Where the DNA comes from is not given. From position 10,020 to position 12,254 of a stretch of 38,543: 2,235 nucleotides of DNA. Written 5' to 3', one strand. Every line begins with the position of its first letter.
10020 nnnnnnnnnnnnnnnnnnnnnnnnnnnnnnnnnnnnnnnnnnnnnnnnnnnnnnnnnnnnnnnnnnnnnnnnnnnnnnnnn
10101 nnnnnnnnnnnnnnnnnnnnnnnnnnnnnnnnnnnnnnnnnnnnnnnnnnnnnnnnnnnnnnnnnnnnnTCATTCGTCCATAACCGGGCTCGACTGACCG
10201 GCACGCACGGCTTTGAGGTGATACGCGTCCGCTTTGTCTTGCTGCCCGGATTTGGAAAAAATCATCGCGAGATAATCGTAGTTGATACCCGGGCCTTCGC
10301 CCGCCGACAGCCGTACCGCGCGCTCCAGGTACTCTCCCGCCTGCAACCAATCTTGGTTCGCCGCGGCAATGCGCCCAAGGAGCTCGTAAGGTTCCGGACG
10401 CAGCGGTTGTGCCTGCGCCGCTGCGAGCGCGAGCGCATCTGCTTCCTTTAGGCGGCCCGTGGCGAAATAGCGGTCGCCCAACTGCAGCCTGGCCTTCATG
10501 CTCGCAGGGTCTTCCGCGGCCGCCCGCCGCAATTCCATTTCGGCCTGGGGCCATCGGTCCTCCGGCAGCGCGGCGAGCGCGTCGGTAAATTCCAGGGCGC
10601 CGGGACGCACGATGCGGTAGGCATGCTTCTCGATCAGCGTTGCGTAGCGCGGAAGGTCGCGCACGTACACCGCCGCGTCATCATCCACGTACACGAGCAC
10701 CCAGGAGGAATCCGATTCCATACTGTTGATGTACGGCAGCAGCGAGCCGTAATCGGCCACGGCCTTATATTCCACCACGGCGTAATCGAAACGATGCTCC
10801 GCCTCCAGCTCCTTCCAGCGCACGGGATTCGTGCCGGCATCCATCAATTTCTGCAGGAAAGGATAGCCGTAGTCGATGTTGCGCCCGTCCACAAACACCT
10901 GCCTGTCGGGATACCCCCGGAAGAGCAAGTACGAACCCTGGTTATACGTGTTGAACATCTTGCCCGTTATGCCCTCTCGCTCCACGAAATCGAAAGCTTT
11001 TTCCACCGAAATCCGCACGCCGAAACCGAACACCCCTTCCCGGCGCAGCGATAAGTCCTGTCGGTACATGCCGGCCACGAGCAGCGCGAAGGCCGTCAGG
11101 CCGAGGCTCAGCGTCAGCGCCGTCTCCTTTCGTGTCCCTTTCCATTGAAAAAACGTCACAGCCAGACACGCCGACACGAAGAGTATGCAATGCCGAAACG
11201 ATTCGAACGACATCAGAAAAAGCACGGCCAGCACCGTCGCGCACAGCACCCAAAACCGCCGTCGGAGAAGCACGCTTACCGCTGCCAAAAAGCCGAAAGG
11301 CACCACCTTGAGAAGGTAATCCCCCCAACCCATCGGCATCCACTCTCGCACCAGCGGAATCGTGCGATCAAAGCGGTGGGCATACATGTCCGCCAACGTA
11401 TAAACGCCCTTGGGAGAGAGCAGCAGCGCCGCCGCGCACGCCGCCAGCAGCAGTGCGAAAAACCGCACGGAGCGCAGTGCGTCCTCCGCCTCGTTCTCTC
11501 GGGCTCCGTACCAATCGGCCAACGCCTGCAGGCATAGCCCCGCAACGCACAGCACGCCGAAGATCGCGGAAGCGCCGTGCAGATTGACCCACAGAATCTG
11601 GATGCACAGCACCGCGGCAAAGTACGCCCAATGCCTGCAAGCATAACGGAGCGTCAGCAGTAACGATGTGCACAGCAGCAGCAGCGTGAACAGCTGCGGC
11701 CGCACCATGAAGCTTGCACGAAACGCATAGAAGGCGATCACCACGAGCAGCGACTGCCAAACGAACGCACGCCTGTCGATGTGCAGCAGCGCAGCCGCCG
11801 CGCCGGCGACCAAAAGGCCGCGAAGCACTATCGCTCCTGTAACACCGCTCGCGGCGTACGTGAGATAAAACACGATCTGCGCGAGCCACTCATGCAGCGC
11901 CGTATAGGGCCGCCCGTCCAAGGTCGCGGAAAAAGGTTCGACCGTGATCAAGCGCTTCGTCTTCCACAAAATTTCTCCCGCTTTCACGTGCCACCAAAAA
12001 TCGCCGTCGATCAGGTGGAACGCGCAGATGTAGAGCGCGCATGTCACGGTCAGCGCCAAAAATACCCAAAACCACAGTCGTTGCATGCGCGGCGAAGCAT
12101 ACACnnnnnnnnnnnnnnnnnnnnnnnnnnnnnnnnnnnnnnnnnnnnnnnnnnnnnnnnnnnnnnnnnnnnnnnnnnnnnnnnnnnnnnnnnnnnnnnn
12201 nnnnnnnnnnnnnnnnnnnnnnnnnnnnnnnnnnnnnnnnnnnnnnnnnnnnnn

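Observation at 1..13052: Envelope-glycosylation supercluster built around TPR-tailed GT-C-like membrane proteins, flanked by candidate secreted substrates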

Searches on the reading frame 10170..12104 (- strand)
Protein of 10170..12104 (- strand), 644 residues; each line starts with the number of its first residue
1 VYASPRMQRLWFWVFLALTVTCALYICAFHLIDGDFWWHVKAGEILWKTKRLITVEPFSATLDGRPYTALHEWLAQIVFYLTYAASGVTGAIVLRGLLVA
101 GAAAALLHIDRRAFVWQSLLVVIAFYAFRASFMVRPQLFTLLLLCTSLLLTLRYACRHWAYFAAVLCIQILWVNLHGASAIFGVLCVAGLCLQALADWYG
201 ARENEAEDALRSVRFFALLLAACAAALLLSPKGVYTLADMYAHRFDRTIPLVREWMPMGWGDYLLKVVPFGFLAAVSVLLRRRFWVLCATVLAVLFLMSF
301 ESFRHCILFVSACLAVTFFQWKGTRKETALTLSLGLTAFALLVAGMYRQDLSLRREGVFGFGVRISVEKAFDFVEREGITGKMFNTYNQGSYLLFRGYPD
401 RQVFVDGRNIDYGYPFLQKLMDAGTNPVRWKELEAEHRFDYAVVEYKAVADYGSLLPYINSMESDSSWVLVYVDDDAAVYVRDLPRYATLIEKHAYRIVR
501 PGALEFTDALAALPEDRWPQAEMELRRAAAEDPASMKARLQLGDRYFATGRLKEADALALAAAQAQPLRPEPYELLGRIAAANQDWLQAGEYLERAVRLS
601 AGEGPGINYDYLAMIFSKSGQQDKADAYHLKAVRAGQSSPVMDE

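Call 5: search_protein_families(library=pfam, proteins=[window:10170-12104:-], max_evalue=0.01)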
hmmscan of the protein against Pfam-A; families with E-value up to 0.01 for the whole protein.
window:10170-12104:- (644 aa): 3 families
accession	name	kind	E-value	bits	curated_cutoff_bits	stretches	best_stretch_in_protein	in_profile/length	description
PF13424.12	TPR_12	-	0.00034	21.2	30.1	1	573-635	6-74/77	Tetratricopeptide repeat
PF14559.12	TPR_19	-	0.00043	21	25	1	515-579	4-68/68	Tetratricopeptide repeat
PF25063.1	ARM_TT21_C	-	0.0087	16.4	35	0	535-617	94-175/209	Tetratricopeptide repeat protein 21 C-terminal ARM domain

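Call 9: search_protein_families(library=ncbifam, proteins=[window:10170-12104:-], max_evalue=0.01)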
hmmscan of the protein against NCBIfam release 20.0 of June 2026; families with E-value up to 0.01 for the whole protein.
window:10170-12104:- (644 aa): 4 families
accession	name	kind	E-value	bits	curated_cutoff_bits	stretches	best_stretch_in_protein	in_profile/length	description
TIGR00540.1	TPR_hemY_coli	hypoth_equivalog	4.8e-09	35.5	142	1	561-629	317-382/385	heme biosynthesis-associated TPR protein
TIGR02917.1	PEP_TPR_lipo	equivalog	6e-08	31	312.2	1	509-634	404-527/899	XrtA/PEP-CTERM system TPR-repeat protein PrsT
TIGR02521.1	type_IV_pilW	equivalog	2.9e-05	23.7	154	1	533-634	27-127/234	type IV pilus biogenesis/stability protein PilW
NF033920.0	C39_PA2778_fam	equivalog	0.0096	15.4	150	0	505-600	158-254/255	PA2778 family cysteine peptidase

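Call 10: search_solved_structures(query=window:10170-12104:-, max_evalue=10)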
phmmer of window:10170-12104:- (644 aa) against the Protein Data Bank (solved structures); distinct sequences matched with E-value up to 10: 32.
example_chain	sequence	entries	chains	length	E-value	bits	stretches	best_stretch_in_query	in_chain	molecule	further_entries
9qhb_A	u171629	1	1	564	8.9e-09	37.8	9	527-634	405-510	Engineered tetratricopeptide repeat protein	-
8bu0_A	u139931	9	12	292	8e-05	24.7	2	525-635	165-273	Consensus tetratricopeptide repeat protein | Crystal structure of an 8-repeat consensus TPR superhelix with Zinc. | Monomer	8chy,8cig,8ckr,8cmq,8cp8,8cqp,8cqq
9qhc_A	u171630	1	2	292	0.00023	23.2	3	525-635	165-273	Engineered tetratricopeptide repeat protein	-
7obi_A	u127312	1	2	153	0.00058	21.9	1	525-635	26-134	CTPR-rv4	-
8ch0_A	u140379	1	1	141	0.0054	18.7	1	524-634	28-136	Consensus tetratricopeptide repeat protein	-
2fo7_A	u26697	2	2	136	0.0069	18.3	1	525-634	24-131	SYNTHETIC CONSENSUS TPR PROTEIN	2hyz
9gzg_A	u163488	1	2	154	0.0084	18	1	524-635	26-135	Engineered CTPR protein with glutamic acids for conductivity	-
1w3b_A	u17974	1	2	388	0.0092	17.9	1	533-633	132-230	UDP-N-ACETYLGLUCOSAMINE--PEPTIDE N-ACETYLGLUCOSAMINYLTRANSFERASE 110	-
6vfj_B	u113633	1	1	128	0.011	17.7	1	525-603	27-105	I53_dn5B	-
6eou_A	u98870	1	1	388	0.011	17.7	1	532-633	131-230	UDP-N-acetylglucosamine--peptide N-acetylglucosaminyltransferase 110 kDa subunit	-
2fi7_A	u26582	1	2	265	0.024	16.5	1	505-638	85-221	type 4 fimbrial biogenesis protein PilF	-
2ho1_A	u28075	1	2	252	0.029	16.2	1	507-638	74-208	Type 4 fimbrial biogenesis protein PilF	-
7yeh_B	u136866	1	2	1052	0.03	16.2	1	533-633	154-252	UDP-N-acetylglucosamine--peptide N-acetylglucosaminyltransferase 110 kDa subunit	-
7yea_A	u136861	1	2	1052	0.03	16.2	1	533-633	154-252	UDP-N-acetylglucosamine--peptide N-acetylglucosaminyltransferase 110 kDa subunit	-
8d2s_A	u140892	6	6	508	0.03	16.2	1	254-371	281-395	Sodium-dependent lysophosphatidylcholine symporter 1-B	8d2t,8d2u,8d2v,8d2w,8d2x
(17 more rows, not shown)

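Call 11: find_homologous_proteins(query=window:10170-12104:-, max_evalue=0.001)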
Query window:10170-12104:- (644 aa): 175 proteins with E <= 0.001 among 8000 candidates; the best 120 are listed.
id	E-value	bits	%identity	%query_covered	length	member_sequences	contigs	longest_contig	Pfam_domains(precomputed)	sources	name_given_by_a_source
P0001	0.0e+0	1447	100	99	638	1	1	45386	-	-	-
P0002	7.6e-226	770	57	96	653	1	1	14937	PF14559.13,PF13424.13,PF13176.13,PF13432.13,PF13428.13,PF07719.24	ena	-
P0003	6.6e-218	744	52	98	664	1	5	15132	PF13424.13,PF13428.13,PF07719.24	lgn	-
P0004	1.9e-216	739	53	98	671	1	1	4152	PF13424.13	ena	-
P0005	9.7e-216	736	57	96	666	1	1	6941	PF14559.13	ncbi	-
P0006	1.7e-214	732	52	98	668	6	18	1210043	-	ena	-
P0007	1.8e-213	729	53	98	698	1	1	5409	PF13424.13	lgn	-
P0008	1.7e-211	722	51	98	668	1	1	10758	PF13424.13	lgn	-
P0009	4.1e-210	718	52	99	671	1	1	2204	PF13424.13,PF13432.13,PF13428.13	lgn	-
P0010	6.2e-209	714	51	96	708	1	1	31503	PF13424.13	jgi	jgi:hypothetical protein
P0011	9.5e-209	713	53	98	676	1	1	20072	PF13424.13,PF13176.13,PF13428.13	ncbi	-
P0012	7.6e-207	707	52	96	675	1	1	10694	PF13424.13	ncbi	-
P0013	4.5e-191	655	49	97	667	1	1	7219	-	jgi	jgi:hypothetical protein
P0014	8.4e-151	522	41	98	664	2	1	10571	-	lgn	-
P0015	3.2e-148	513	40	96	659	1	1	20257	PF14559.13,PF13176.13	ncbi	-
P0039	2.7e-111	391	36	93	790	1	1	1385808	PF14559.13,PF13431.13,PF23914.2,PF13414.13,PF13371.13,PF00515.35,PF13432.13,PF13428.13,PF13181.13,PF07719.24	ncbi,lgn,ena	-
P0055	2.5e-101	358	35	96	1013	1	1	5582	PF13431.13,PF13414.13,PF13176.13,PF13428.13,PF00535.33,PF14559.13,PF13641.13,PF13371.13,PF00515.35,PF13424.13,PF13432.13,PF13181.13,PF07719.24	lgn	-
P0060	6.9e-98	347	35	93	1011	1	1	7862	PF25063.1,PF13431.13,PF13414.13,PF13176.13,PF13428.13,PF00535.33,PF14559.13,PF13641.13,PF00515.35,PF13424.13,PF13432.13,PF13181.13,PF07719.24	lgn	-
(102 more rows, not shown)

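Call 21: find_encoding_contigs(protein=P0039, flank=10000, max_places=3)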
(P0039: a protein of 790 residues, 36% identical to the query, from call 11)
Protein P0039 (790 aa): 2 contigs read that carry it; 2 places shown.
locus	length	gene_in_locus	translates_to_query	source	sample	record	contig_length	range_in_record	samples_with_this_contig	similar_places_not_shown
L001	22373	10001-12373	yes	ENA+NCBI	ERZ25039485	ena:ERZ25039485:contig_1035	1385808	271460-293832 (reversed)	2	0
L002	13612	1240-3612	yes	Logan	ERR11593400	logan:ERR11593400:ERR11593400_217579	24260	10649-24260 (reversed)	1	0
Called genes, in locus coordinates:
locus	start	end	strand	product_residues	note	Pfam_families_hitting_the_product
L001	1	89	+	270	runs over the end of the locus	PF01522:Polysacc_deac_1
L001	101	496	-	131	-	-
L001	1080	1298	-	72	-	-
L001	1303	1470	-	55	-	PF06983:3-dmu-9_3-mt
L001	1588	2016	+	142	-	PF08570:DUF1761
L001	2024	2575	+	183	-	PF08002:DUF1697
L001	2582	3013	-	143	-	PF08818:DUF1801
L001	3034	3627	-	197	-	-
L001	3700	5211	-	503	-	-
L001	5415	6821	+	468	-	PF06500:FrsA-like (weak), PF01738:DLH, PF00561:Abhydrolase_1, PF12697:Abhydrolase_6, PF00326:Peptidase_S9, PF12146:Hydrolase_4, PF12740:PETase (weak), PF01551:Peptidase_M23, +3 more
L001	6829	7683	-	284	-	PF07224:Chlorophyllase (weak), PF01738:DLH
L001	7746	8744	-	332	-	PF13354:Beta-lactamase2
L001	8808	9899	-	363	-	PF01384:PHO4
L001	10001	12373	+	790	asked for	PF13428:TPR_14 (faint), PF13432:TPR_16 (faint), PF14559:TPR_19 (faint), PF23914:TPR_CcmH_CycH (faint), PF07719:TPR_2 (faint), PF13371:TPR_9 (faint), PF13431:TPR_17 (faint), PF13414:TPR_11 (weak), +2 more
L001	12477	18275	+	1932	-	PF01436:NHL (faint), PF08450:SGL (faint), PF17170:DUF5128 (faint), PF01731:Arylesterase (faint), PF08816:Ivy (faint), PF10282:Lactonase (faint)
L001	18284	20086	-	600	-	PF13565:HTH_32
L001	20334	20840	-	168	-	PF08922:DUF1905, PF13376:OmdA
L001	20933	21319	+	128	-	PF00903:Glyoxalase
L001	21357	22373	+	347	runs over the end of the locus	-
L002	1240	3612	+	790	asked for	PF13428:TPR_14 (faint), PF13432:TPR_16 (faint), PF14559:TPR_19 (faint), PF23914:TPR_CcmH_CycH (faint), PF07719:TPR_2 (faint), PF13371:TPR_9 (faint), PF13431:TPR_17 (faint), PF13414:TPR_11 (weak), +2 more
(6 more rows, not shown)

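Call 24: find_encoding_contigs(protein=P0011, flank=10000, max_places=2)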
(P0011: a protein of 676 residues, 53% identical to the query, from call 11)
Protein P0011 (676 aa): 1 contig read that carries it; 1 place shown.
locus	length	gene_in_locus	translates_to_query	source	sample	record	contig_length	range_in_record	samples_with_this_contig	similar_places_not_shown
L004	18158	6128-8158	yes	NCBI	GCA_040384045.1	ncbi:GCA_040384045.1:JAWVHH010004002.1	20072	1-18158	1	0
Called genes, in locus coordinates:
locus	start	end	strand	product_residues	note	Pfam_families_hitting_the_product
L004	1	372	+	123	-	?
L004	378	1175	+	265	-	-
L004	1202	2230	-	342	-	PF00395:SLH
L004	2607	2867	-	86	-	-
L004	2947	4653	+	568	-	-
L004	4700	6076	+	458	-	-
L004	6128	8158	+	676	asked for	PF13176:TPR_7 (faint), PF13424:TPR_12 (faint), PF13428:TPR_14 (faint)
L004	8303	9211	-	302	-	PF13489:Methyltransf_23, PF13847:Methyltransf_31 (weak), PF08241:Methyltransf_11, PF08242:Methyltransf_12, PF13649:Methyltransf_25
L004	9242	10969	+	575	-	-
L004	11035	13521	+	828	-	PF13428:TPR_14 (faint), PF12895:ANAPC3 (faint), PF13424:TPR_12 (faint), PF14559:TPR_19 (weak), PF07719:TPR_2 (weak), PF13414:TPR_11 (weak), PF13432:TPR_16 (weak), PF14559:TPR_19 (weak), +4 more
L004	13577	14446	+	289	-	-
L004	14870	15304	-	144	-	-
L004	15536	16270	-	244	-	-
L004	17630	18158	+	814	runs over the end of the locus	?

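Call 25: find_encoding_contigs(protein=P0006, flank=10000, max_places=2)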
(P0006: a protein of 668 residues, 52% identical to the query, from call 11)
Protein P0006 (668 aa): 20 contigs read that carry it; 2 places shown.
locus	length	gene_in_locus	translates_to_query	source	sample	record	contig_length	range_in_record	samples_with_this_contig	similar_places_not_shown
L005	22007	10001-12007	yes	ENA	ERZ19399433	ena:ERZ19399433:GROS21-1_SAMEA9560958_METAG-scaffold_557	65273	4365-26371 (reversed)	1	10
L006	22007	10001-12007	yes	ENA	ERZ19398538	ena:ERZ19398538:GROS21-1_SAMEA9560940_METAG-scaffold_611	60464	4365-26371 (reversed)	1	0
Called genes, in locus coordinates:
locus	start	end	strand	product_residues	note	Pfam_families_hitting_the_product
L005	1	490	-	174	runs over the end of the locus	-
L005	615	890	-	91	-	PF00216:Bac_DNA_binding, PF18291:HU-HIG, PF14908:HU-CCDC81_euk_1 (weak)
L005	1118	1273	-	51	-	-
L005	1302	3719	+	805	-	PF01751:Toprim, PF01131:Topoisom_bac, PF13368:Toprim_C_rpt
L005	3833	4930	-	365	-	PF00395:SLH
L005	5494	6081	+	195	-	PF13518:HTH_28 (weak), PF13565:HTH_32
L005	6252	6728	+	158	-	-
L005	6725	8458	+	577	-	-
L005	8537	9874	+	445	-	-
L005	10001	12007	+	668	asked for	-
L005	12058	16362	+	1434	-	PF13428:TPR_14 (faint), PF14559:TPR_19 (weak), PF13432:TPR_16 (weak), PF00515:TPR_1 (weak), PF07719:TPR_2 (weak), PF13414:TPR_11 (weak), PF13424:TPR_12 (weak), PF14559:TPR_19 (weak), +3 more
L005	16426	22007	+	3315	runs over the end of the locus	?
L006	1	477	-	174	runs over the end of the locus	-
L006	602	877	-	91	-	PF00216:Bac_DNA_binding, PF18291:HU-HIG, PF14908:HU-CCDC81_euk_1 (weak)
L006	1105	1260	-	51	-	-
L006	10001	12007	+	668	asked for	-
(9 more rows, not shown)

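Call 26: predict_structure(alignment_id=A1)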
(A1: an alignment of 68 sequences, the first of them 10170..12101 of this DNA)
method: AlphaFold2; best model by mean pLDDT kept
length: 643 residues; sequences in the alignment: 68
mean_pLDDT: 94.2   pTM: 0.93
mean pLDDT of the five models: 94.2, 94.2, 93.9, 93.6, 93.2
residues with pLDDT >= 90: 572; 70-90: 49; 50-70: 20; < 50: 2
segments of 3 or more residues with pLDDT < 50: none
pLDDT, mean of each block of 10 residues (from residue 1): 85 97 97 96 98 96 95 98 98 98 97 95 97 98 98 82 98 96 97 97 97 97 97 92 89 93 97 98 97 97 97 97 83 90 92 92 96 98 96 96 93 94 94 97 82 73 97 97 98 97 91 97 97 95 98 98 95 98 98 93 81 97 96 81 48
secondary structure, 60 per line:
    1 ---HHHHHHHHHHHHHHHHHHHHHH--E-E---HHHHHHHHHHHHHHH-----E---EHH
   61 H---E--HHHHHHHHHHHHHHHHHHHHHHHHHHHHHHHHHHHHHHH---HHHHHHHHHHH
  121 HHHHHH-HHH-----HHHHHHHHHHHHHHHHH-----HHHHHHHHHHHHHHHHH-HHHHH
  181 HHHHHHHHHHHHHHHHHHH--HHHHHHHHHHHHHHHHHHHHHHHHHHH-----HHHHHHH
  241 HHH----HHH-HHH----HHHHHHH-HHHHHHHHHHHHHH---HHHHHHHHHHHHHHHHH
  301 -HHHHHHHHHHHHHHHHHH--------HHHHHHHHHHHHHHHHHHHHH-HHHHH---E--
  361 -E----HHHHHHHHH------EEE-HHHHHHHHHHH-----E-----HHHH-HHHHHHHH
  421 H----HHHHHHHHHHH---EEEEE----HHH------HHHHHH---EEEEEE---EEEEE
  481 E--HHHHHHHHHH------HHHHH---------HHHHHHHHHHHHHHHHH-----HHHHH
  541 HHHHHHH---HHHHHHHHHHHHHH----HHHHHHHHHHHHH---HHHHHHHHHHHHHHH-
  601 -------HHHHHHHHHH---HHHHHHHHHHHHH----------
elements in order: H4-25 H34-48 H68-106 H110-126 H136-152 H158-174 H176-199 H202-228 H234-243 H259-265 H267-280 H284-300 H302-319 H328-348 H350-354 H367-375 E382-384 H386-396 H408-411 H413-421 H426-436 E440-444 H458-463 E467-472 E476-481 H484-493 H500-504 H514-530 H536-547 H551-564 H569-581 H585-599 H608-617 H621-633

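Call 30: fold_search(model_id=the predicted structure, library=pdb)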
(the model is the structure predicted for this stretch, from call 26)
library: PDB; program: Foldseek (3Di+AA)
matches with E <= 10: 1219; with E <= 0.001: 20
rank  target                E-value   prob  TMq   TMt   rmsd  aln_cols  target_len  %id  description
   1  7zli_A                3.5e-07  1.00  0.44  0.43   9.4       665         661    9  Cryo-EM structure of C-mannosyltransferase CeDPY19, in complex with Dol25-P-Man and bound to CMT2-Fab and anti-Fab nan (released 2023-01-11)
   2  7zlg_A                4.0e-07  1.00  0.48  0.47   8.5       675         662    9  Cryo-EM structure of C-mannosyltransferase CeDPY19, in complex with acceptor peptide and bound to CMT2-Fab and anti-Fa (released 2023-01-11)
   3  7zlh_A                8.0e-07  1.00  0.46  0.45   8.9       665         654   11  Cryo-EM structure of C-mannosyltransferase CeDPY19, in apo state, bound to CMT2-Fab and anti-Fab nanobody (released 2023-01-11)
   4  8agc_A                9.1e-07  1.00  0.49  0.46   9.7       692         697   12  Structure of yeast oligosaccharylransferase complex with lipid-linked oligosaccharide and non-acceptor peptide bound (released 2022-12-07)
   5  8pn9_A                1.3e-06  1.00  0.50  0.50   8.6       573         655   11  Structure of human oligosaccharyltransferase OST-A complex bound to NGI-1 (released 2024-05-08)
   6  9n9j_I                3.7e-06  1.00  0.48  0.44   9.2       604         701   11  Structure of a GRP94 folding intermediate engaged with a CCDC134- and FKBP11-bound secretory translocon (released 2025-11-19)
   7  7oci_F                5.4e-06  1.00  0.47  0.47  10.4       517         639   12  Cryo-EM structure of yeast Ost6p containing oligosaccharyltransferase complex (released 2022-02-16)
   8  8b6l_I                6.4e-06  1.00  0.47  0.44   9.2       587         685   11  Subtomogram average of the human Sec61-TRAP-OSTA-translocon (released 2022-12-07)
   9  8if8_C                1.2e-05  1.00  0.38  0.40   9.2       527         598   14  Arabinosyltransferase AftA (released 2023-05-31)
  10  6gxc_A                1.2e-05  1.00  0.46  0.42   7.8       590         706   10  Bacterial oligosaccharyltransferase PglB in complex with an inhibitory peptide and a reactive lipid-linked oligosaccha (released 2018-11-14)
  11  5ogl_A                1.9e-05  1.00  0.45  0.41   7.8       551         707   11  Structure of bacterial oligosaccharyltransferase PglB in complex with an acceptor peptide and an lipid-linked oligosac (released 2017-10-25)
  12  8if8_B                4.5e-05  1.00  0.37  0.38   9.2       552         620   14  Arabinosyltransferase AftA (released 2023-05-31)
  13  3rce_A                5.8e-05  1.00  0.42  0.40   9.2       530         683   12  Bacterial oligosaccharyltransferase PglB (released 2011-06-15)
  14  7obi_A                3.8e-04  1.00  0.17  0.73   4.3       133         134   25  Consensus tetratricopeptide repeat protein type RV4 (released 2022-02-23)
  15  6w98_A                3.8e-04  1.00  0.43  0.24   8.1       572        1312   12  Single-Particle Cryo-EM Structure of Arabinofuranosyltransferase AftD from Mycobacteria (released 2020-05-13)
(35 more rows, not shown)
